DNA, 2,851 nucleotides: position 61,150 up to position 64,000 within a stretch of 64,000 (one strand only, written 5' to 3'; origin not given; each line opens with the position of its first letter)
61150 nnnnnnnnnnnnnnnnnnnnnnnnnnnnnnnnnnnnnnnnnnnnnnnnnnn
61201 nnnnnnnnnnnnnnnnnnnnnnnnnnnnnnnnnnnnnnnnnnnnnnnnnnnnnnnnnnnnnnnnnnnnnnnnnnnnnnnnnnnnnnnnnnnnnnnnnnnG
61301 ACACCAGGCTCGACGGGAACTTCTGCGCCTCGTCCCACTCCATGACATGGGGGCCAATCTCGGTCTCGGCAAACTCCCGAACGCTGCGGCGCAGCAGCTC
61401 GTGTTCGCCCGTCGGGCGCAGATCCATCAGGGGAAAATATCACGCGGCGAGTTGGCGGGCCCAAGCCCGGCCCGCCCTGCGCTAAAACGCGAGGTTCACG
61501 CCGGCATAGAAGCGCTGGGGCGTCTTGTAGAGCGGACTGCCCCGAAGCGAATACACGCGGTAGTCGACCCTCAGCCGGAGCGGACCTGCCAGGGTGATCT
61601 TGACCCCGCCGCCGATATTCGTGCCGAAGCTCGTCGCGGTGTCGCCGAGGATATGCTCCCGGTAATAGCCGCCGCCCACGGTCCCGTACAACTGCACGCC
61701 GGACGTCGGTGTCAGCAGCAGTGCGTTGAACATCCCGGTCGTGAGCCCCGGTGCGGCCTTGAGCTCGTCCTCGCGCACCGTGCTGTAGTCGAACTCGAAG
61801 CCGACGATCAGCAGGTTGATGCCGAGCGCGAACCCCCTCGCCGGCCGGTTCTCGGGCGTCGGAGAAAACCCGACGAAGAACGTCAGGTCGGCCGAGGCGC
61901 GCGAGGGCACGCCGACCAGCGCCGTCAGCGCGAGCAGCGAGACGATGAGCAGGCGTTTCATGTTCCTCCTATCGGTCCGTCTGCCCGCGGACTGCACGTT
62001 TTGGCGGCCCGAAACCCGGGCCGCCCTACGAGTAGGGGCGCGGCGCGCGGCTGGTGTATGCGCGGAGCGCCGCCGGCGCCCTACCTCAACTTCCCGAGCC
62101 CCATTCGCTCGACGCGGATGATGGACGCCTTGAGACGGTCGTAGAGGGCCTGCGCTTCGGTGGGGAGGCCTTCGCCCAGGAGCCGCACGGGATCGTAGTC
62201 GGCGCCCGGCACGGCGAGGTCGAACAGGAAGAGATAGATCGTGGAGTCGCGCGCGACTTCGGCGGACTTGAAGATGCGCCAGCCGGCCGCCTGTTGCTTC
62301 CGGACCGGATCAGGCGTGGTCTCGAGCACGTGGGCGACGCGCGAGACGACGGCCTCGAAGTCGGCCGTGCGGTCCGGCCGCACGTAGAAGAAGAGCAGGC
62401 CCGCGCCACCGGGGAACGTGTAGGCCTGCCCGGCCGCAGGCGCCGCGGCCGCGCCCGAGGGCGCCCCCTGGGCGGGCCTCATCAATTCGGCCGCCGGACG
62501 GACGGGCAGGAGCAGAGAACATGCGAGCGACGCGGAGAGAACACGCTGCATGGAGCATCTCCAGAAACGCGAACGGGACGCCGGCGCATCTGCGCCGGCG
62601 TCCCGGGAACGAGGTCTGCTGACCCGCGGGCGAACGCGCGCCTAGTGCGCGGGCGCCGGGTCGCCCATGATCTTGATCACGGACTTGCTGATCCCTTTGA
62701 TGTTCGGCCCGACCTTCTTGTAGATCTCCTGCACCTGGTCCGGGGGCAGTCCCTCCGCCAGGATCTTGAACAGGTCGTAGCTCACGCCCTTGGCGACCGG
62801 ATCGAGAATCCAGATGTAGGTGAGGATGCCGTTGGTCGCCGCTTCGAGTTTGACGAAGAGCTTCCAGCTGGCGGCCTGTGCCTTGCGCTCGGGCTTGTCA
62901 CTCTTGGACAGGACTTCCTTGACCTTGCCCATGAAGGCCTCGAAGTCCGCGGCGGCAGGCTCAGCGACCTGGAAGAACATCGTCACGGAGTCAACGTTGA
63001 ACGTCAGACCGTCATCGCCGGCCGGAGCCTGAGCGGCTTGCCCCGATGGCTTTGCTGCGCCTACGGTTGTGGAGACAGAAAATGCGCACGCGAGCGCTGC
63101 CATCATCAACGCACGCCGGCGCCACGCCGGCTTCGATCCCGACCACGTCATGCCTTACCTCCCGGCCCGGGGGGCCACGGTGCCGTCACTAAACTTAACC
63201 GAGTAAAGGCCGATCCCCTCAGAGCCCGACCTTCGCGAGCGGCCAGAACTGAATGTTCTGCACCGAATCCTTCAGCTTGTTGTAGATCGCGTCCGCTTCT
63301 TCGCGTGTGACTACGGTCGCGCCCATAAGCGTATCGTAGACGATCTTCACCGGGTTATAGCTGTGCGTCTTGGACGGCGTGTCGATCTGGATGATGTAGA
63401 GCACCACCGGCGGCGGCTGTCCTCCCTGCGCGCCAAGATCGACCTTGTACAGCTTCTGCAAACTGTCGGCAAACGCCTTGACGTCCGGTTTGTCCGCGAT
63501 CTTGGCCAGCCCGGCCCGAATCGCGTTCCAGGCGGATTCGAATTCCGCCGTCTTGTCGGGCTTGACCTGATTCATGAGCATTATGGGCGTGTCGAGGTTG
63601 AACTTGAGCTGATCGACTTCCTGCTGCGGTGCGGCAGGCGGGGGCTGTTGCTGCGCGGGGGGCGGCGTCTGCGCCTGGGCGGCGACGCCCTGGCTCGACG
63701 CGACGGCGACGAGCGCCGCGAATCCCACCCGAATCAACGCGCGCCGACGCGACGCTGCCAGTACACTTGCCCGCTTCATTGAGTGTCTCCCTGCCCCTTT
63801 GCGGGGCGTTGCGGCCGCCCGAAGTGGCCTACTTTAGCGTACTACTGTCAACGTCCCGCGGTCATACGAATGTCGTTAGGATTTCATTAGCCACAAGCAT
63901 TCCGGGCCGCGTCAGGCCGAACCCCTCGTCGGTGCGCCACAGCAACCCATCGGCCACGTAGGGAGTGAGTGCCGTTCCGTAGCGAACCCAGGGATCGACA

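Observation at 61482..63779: Tandem triplet of divergent small secreted paralogs next to an 8-strand-type OMP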

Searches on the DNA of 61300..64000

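Call 85: search_rna_families(source=window, start=61300, end=64000, threshold=evalue, max_evalue=1)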
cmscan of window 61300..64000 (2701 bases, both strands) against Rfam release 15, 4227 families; matches with E-value up to 1: 2.
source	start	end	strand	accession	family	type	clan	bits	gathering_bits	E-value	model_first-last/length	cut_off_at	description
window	63847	63917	-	RF01989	SECIS_3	Cis-reg;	-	18.9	63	0.86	1-59/59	no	Selenocysteine insertion sequence 3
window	62574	62610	-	RF02225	sX6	Gene; sRNA;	-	16.3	40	0.23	287-323/342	no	Proteobacterial sRNA sX6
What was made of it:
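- Tried and rejected: Rfam on the locus gave nothing near threshold (call 85).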

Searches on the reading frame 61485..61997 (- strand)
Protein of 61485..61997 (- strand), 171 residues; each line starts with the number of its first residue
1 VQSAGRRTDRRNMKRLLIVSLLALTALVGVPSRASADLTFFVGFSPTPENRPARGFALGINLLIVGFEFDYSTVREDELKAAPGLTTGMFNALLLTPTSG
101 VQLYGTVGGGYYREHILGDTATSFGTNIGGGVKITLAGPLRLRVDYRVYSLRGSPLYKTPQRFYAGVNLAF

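Call 4: search_protein_families(library=pfam, proteins=[window:61485-61997:-], max_evalue=1)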
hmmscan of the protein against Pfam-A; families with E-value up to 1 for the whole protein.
window:61485-61997:- (171 aa): 1 family
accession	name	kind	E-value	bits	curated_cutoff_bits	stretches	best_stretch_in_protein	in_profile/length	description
PF13505.12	OMP_b-brl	-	5.2e-06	27.2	28.7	1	65-171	58-175/175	Outer membrane protein beta-barrel domain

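Call 5: search_protein_families(library=ncbifam, proteins=[window:61485-61997:-], max_evalue=1)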
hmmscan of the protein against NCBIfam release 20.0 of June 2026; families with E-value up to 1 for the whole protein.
window:61485-61997:- (171 aa): 1 family
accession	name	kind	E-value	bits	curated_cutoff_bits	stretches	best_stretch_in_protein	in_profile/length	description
TIGR04565.1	OMP_myx_plus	subfamily_domain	0.00059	19.9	60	1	101-153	87-139/161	outer membrane beta-barrel domain-containing protein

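Call 64: search_protein_families(library=pfam, proteins=[window:61485-61961:-], max_evalue=1)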
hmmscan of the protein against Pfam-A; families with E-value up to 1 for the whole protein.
window:61485-61961:- (159 aa): 1 family
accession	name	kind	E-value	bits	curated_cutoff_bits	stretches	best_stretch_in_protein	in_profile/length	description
PF13505.12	OMP_b-brl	-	4.7e-06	27.3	28.7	1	53-159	58-175/175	Outer membrane protein beta-barrel domain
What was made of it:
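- On OMP_b-brl (PF13505), for the neighbouring gene: The score is 27.3 bits against a cutoff of 28.7 (call 64).
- Checked: The OMP scores 27.3 bits against PF13505, just under the 28.7 cutoff (call 64).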

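Call 71: search_solved_structures(query=window:61485-61961:-, max_evalue=10)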
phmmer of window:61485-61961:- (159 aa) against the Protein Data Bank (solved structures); distinct sequences matched with E-value up to 10: 1.
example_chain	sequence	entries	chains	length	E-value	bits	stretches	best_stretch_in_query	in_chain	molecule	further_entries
2aml_A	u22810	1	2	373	0.99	12.6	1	5-68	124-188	SIS domain protein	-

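Call 87: find_homologous_proteins(query=window:61485-61961:-, max_evalue=0.001)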
Query window:61485-61961:- (159 aa): 1329 proteins with E <= 0.001 among 1552 candidates; the best 120 are listed.
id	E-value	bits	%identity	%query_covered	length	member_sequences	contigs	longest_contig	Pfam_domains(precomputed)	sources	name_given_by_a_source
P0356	1.1e-92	326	96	100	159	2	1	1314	PF13505.13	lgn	-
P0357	6.7e-78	278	82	100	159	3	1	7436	PF13505.13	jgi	jgi:opacity protein-like surface antigen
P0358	9.8e-76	271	79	100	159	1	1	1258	-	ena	-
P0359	1.0e-75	271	79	100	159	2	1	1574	PF13505.13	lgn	-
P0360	3.0e-72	260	71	100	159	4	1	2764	PF13505.13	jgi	jgi:opacity protein-like surface antigen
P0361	8.5e-70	252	70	100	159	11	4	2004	-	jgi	jgi:hypothetical protein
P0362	4.1e-69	249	72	100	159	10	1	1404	PF13505.13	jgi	-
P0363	2.0e-66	241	70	100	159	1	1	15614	-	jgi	jgi:opacity protein-like surface antigen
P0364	1.4e-65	238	68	100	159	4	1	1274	PF13505.13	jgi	-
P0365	2.5e-65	237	67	100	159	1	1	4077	-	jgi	jgi:hypothetical protein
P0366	6.5e-65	236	67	100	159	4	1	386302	PF13505.13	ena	-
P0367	1.3e-64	235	65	100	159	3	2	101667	-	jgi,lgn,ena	-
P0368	3.6e-64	233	67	100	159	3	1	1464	PF13505.13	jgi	jgi:hypothetical protein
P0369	3.9e-64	233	65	100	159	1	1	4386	-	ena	-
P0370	1.2e-63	232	70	89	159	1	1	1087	-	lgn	-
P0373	6.5e-62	226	64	100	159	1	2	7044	PF13505.13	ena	-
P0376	1.5e-61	225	63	100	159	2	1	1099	PF13505.13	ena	-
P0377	4.0e-61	224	67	100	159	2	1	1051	PF13505.13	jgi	jgi:hypothetical protein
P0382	2.4e-60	221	66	100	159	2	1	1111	PF13505.13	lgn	-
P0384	6.5e-60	220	62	100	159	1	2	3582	PF13505.13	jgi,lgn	jgi:hypothetical protein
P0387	9.3e-60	219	64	100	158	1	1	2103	PF13505.13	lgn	-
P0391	9.3e-59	216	62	100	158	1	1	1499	PF13505.13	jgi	jgi:hypothetical protein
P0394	1.8e-58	215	60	100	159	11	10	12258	PF13505.13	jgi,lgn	jgi:opacity protein-like surface antigen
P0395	5.3e-58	213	62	100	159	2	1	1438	PF13505.13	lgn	-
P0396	5.3e-58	213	62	100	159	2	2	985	PF13505.13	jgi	jgi:opacity protein-like surface antigen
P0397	7.7e-58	213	66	85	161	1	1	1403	PF13505.13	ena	-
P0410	7.6e-57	210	62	100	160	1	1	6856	PF13505.13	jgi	jgi:opacity protein-like surface antigen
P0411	9.6e-57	209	60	100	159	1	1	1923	PF13505.13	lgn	-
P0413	1.3e-56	209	62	100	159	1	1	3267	PF13505.13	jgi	-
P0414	1.5e-56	209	63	100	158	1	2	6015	PF13505.13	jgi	jgi:hypothetical protein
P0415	1.5e-56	209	59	100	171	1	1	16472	PF13505.13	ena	-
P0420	2.3e-56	208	62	100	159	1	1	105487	PF13505.13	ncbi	ncbi:MAG: hypothetical protein R2752_09550 [Vicinamibacterales bacterium]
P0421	2.5e-56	208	60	100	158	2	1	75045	PF13505.13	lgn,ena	-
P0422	2.7e-56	208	60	100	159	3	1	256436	PF13505.13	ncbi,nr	ncbi:MAG TPA: hypothetical protein VES67_05555 [Vicinamibacterales bacterium]|nr:hypothetical protei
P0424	4.2e-56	207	60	100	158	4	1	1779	PF13505.13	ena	-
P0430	6.4e-56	207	62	100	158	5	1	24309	PF13505.13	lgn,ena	-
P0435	8.4e-56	206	62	100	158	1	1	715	PF13505.13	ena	-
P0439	1.0e-55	206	61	94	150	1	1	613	PF13505.13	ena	-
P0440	1.1e-55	206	61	100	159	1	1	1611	PF13505.13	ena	-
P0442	1.3e-55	206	60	94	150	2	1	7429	PF13505.13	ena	-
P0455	5.5e-55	204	64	96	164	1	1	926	PF13505.13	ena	-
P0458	8.3e-55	203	63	100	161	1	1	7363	PF13505.13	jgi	jgi:opacity protein-like surface antigen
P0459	1.1e-54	203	61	100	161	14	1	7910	PF13505.13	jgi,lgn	jgi:hypothetical protein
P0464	1.7e-54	202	60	100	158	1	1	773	PF13505.13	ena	-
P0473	3.6e-54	201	60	100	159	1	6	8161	PF13505.13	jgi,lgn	jgi:opacity protein-like surface antigen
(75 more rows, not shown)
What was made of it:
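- On OMP_b-brl (PF13505), for the neighbouring gene: Many 60-96%-identical homologues carry PF13505 in precomputed annotation (call 87).
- Checked: Many homologues carry PF13505 in precomputed annotation (call 87).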

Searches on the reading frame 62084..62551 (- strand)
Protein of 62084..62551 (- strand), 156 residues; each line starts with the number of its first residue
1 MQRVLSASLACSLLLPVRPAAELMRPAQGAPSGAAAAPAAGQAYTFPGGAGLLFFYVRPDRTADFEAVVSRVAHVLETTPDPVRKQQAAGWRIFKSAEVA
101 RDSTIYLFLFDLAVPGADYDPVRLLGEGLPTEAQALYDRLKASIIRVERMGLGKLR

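Call 4: search_protein_families(library=pfam, proteins=[window:62084-62551:-], max_evalue=1)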
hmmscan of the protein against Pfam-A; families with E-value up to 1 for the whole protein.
window:62084-62551:- (156 aa): 0 families

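Call 5: search_protein_families(library=ncbifam, proteins=[window:62084-62551:-], max_evalue=1)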
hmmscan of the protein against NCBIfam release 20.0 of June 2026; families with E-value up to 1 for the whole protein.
window:62084-62551:- (156 aa): 0 families

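Call 12: search_protein_families(library=phrogs, proteins=[window:62084-62551:-], max_evalue=1)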
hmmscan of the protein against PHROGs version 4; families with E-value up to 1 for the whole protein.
window:62084-62551:- (156 aa): 0 families

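Call 65: search_protein_families(library=padloc, proteins=[window:62084-62551:-], max_evalue=0.01)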
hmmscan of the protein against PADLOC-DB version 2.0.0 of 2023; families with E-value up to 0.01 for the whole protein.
window:62084-62551:- (156 aa): 0 families
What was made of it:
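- Tried and rejected: Pfam, NCBIfam, PHROGs and PADLOC scans of P1-P3 gave nothing significant (calls 4, 5, 12, 65).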
